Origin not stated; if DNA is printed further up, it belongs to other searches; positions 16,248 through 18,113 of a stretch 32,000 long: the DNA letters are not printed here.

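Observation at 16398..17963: ThiE fused in-frame to an apparently active ADP-ribosylglycohydrolase (ARH/DraG-family) domain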

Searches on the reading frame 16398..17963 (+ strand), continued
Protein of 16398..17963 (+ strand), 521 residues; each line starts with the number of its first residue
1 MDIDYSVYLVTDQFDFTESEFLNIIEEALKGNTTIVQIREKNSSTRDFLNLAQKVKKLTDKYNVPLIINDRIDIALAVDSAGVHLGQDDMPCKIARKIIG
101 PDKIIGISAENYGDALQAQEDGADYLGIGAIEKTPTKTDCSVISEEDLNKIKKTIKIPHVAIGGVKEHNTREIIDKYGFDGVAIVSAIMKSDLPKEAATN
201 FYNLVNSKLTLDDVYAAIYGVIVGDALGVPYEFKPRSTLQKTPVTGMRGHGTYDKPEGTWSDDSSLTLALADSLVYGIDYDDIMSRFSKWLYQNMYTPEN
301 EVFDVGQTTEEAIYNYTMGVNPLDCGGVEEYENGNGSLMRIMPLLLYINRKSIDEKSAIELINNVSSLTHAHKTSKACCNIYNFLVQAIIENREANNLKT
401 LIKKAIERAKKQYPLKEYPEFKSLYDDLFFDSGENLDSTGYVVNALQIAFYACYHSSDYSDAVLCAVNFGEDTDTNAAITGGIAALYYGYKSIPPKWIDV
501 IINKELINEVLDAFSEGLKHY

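Call 64: predict_structure(alignment_id=A3)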
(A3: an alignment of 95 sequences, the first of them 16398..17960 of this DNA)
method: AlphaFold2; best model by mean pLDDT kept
length: 521 residues; sequences in the alignment: 95
mean_pLDDT: 94.7   pTM: 0.82
mean pLDDT of the five models: 94.7, 94.3, 93.7, 93.5, 93.5
residues with pLDDT >= 90: 450; 70-90: 62; 50-70: 9; < 50: 0
segments of 3 or more residues with pLDDT < 50: none
pLDDT, mean of each block of 10 residues (from residue 1): 90 90 97 95 93 98 97 97 93 95 95 95 91 69 91 95 86 88 93 92 86 96 98 97 97 96 98 97 99 98 95 98 97 94 97 93 98 98 98 93 98 98 97 94 98 98 98 98 98 98 98 90 58
secondary structure, 60 per line:
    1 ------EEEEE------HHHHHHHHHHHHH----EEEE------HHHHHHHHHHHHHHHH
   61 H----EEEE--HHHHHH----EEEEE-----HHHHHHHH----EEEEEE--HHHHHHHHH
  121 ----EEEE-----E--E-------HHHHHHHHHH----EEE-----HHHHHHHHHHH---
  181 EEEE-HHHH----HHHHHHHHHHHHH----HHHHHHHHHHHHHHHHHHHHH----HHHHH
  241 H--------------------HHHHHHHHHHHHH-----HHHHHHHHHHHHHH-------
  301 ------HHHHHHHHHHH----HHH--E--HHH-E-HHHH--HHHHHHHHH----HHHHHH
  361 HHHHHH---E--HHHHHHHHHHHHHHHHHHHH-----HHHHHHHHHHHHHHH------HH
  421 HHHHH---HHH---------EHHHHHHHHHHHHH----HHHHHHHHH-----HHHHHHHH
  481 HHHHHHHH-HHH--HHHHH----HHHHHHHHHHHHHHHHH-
elements in order: E7-11 H18-30 E35-38 H45-61 E66-69 H72-77 E82-86 H92-99 E104-109 H112-120 E125-128 H145-154 E159-161 H167-177 E181-184 H186-189 H194-206 H211-231 H236-241 H262-274 H280-293 H307-317 H336-339 H342-350 H355-366 H373-392 H398-412 H419-425 H442-454 H459-467 H473-488 H495-499 H504-520

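Call 67: fold_search(model_id=the predicted structure, library=pdb)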
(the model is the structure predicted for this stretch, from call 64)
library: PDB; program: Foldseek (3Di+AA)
matches with E <= 10: 1920; with E <= 0.001: 596
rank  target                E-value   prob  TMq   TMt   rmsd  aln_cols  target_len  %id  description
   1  8za7_A                1.0e-21  1.00  0.56  0.88   1.7       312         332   38  ART-ARH type toxin effector-immunity protein pair of Listeria monocytogenes (released 2025-04-30)
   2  6drh_E                6.2e-15  1.00  0.49  0.69   4.3       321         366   26  ADP-ribosyltransferase toxin/immunity pair (released 2018-10-31)
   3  6dre_A                6.5e-15  1.00  0.48  0.68   4.9       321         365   27  ADP-ribosyltransferase toxin/immunity pair (released 2018-10-31)
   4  1xi3_A                2.0e-14  1.00  0.37  0.92   1.9       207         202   39  Thiamine phosphate pyrophosphorylase from Pyrococcus furiosus Pfu-1255191-001 (released 2004-09-28)
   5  3o15                  2.2e-13  1.00  0.37  0.85   1.9       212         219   33  Crystal Structure of Bacillus subtilis Thiamin Phosphate Synthase Complexed with a Carboxylated Thiazole Phosphate (released 2011-07-27)
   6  2tps_B                2.6e-13  1.00  0.36  0.80   2.4       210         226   34  THIAMIN PHOSPHATE SYNTHASE (released 1999-03-18)
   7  1g6c_B                4.5e-13  1.00  0.37  0.82   1.9       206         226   33  THIAMIN PHOSPHATE SYNTHASE (released 2001-09-26)
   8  3nl6_B                5.2e-13  1.00  0.37  0.37  19.4       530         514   18  The Crystal Structure of Candida glabrata THI6, a Bifunctional Enzyme involved in Thiamin Biosyhthesis of Eukaryotes (released 2010-11-10)
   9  1g69_B                5.4e-13  1.00  0.37  0.82   1.9       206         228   33  THIAMIN PHOSPHATE SYNTHASE (released 2001-09-26)
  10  2yzw                  5.4e-13  1.00  0.49  0.88   2.9       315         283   27  ADP-ribosylglycohydrolase-related protein complex (released 2007-11-06)
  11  1g4t_B                5.9e-13  1.00  0.36  0.81   2.0       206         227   34  THIAMIN PHOSPHATE SYNTHASE (released 2001-09-26)
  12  3o5t_A                7.0e-13  1.00  0.49  0.83   3.4       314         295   22  Structure of DraG-GlnZ complex with ADP (released 2011-10-05)
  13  2woc_A                8.0e-13  1.00  0.51  0.88   2.3       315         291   24  Crystal Structure of the dinitrogenase reductase-activating glycohydrolase (DRAG) from Rhodospirillum rubrum (released 2009-08-11)
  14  2woe_A                8.7e-13  1.00  0.49  0.86   3.2       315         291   24  Crystal Structure of the D97N variant of dinitrogenase reductase- activating glycohydrolase (DRAG) from Rhodospirillum (released 2009-08-18)
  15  3g9d_B                8.7e-13  1.00  0.49  0.85   3.5       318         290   21  Crystal structure glycohydrolase (released 2009-07-14)
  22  2cwc                  1.1e-12  1.00  0.49  0.87   2.8       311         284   27  Crystal structure of ADP-ribosylglycohydrolase-related protein from Thermus thermophilus HB8 (released 2005-12-18)
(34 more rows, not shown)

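Call 72: list_cluster_members(proteins=[P0001, P0004, window:16398-17960:+])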
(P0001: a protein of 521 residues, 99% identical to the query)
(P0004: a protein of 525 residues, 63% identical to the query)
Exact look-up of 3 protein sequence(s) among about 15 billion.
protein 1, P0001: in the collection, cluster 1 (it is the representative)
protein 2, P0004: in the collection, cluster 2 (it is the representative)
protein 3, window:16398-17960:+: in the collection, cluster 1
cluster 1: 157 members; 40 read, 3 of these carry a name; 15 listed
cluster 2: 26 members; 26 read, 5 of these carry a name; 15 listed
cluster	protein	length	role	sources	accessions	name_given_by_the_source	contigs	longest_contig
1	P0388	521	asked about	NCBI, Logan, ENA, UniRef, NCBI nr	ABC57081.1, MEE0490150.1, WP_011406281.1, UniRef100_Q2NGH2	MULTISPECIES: thiamine phosphate synthase [Methanosphaera] | Thiamine-phosphate synthase n=2 Tax=Methanosphaera stadtmanae TaxID=2317 ...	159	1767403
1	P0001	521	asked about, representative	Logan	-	-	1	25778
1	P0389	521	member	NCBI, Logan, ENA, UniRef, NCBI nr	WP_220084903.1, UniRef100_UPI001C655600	thiamine phosphate synthase [Methanosphaera stadtmanae] | thiamine phosphate synthase n=1 Tax=Methanosphaera stadtmanae TaxID=2317 ...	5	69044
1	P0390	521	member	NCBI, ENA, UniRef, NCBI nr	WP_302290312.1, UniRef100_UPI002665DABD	thiamine phosphate synthase [Methanosphaera stadtmanae] | thiamine phosphate synthase n=1 Tax=Methanosphaera stadtmanae TaxID=2317 ...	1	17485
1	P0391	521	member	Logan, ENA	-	-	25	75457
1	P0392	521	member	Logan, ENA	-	-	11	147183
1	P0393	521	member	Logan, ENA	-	-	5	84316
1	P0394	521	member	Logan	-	-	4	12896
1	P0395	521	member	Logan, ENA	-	-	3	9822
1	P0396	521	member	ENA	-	-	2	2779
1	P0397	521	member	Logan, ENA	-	-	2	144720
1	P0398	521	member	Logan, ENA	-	-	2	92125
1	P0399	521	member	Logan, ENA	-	-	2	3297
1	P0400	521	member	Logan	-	-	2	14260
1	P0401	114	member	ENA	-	-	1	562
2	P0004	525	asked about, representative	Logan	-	-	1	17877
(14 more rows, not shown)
